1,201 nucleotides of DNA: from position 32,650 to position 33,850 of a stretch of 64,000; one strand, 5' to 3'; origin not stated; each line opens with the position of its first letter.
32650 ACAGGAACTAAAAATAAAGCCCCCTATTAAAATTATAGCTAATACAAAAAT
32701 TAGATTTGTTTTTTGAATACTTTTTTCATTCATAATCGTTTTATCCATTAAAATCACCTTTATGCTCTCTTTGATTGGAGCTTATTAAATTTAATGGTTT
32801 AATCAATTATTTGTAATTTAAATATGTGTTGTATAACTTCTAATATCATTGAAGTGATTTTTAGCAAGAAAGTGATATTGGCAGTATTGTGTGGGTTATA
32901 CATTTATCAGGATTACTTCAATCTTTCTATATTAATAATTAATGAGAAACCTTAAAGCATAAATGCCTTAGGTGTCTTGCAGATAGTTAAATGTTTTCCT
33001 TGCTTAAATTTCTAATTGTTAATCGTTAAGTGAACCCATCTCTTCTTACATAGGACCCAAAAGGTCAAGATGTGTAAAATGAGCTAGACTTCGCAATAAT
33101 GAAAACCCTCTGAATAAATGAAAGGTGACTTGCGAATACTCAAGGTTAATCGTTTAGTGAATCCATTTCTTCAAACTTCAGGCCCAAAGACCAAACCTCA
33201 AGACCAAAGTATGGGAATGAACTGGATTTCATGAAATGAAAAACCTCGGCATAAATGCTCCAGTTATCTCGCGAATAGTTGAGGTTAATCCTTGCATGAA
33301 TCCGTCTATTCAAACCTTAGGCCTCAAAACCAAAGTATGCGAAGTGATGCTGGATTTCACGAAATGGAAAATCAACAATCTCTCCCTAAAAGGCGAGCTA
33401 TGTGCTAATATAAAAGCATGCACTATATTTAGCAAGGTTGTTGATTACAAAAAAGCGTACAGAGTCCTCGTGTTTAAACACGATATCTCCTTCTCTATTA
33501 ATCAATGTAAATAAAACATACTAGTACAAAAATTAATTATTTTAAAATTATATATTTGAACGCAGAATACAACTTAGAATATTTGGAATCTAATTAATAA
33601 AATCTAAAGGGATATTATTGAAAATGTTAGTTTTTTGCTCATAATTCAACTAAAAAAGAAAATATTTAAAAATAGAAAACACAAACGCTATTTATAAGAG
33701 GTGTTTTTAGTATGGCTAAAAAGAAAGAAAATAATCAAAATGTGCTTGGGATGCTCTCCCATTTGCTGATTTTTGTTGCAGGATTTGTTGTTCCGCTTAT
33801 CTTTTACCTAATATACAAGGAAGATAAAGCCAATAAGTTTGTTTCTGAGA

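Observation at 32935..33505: Head-to-tail tandem array of three module variants plus core and arm (about 570 bp): the element can self-concatenate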

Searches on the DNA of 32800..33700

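Call 50: search_rna_families(source=window, start=32800, end=33700, threshold=evalue, max_evalue=5)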
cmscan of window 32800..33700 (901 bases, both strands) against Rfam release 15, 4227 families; matches with E-value up to 5: 4.
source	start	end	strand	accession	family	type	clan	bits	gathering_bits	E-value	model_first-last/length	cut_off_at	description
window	33181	33229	-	RF02117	FMR1-AS1_1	Gene; lncRNA;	-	16.8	40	0.29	1-56/56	no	FMR1 antisense RNA 1 conserved region 1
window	33038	33141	+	RF01261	snR82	Gene; snRNA; snoRNA; HACA-box;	CL00040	15.8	60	0.57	1-270/270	no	Small nucleolar RNA snR82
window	33297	33336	+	RF02359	MS2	Cis-reg;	-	14.5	40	1.4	1-36/36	no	Bacteriophage MS2 operator hairpin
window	33629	33670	+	RF02060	STnc410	Gene; sRNA;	-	13.7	50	3.2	1-158/158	no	Enterobacterial sRNA STnc410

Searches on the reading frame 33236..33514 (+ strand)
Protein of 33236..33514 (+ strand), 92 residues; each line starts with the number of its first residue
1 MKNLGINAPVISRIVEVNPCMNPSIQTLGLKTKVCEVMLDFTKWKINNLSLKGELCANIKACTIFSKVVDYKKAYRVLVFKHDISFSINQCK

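Call 12: search_protein_families(library=pfam, proteins=[window:33236-33514:+])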
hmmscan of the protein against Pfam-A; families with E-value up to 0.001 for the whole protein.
window:33236-33514:+ (92 aa): 0 families
